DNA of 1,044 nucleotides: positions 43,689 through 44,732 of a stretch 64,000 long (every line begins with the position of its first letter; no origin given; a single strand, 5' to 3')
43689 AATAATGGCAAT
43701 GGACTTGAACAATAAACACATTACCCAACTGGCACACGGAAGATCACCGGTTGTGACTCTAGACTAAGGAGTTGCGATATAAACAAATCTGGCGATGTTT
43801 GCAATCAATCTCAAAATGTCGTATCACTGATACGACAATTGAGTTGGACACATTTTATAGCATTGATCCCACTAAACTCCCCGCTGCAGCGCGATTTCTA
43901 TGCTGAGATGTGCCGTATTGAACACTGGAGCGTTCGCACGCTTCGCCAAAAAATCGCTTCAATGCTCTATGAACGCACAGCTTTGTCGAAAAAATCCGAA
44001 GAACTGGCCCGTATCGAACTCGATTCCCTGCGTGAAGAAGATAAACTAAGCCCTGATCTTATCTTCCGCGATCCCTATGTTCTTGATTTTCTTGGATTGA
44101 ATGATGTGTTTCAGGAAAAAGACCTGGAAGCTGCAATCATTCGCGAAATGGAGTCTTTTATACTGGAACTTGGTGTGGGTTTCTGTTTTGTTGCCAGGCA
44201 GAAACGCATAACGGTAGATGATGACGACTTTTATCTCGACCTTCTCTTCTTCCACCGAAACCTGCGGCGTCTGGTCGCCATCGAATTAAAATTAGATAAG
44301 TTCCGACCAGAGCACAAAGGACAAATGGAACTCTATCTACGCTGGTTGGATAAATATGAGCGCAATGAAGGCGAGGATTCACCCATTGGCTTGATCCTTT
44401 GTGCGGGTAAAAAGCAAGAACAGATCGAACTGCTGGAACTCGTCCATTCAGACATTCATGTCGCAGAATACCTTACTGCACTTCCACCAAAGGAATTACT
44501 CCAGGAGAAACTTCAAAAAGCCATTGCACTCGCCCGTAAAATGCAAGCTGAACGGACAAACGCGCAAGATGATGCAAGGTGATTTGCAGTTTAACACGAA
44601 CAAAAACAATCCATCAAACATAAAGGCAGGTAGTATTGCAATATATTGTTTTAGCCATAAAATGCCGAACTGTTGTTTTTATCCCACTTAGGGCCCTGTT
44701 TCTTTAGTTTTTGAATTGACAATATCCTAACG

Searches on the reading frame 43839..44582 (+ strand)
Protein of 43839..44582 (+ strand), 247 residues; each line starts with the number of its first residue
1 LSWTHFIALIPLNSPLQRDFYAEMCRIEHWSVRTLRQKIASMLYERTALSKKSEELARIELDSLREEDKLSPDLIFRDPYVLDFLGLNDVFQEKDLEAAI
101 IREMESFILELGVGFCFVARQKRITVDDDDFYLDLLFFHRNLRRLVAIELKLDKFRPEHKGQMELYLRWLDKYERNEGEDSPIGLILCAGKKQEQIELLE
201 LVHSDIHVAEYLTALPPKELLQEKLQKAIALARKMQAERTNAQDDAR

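Call 8: search_protein_families(library=pfam, proteins=[window:43839-44582:+], max_evalue=0.001)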
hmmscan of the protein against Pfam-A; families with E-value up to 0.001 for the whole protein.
window:43839-44582:+ (247 aa): 2 families
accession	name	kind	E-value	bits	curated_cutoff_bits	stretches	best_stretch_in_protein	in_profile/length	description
PF06250.17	YhcG_C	-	2e-49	167.9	32.5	1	75-225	3-156/157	YhcG PDDEXK nuclease domain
PF17761.7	DUF1016_N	-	2.2e-12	47.7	32.8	1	1-46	92-137/137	DUF1016 N-terminal domain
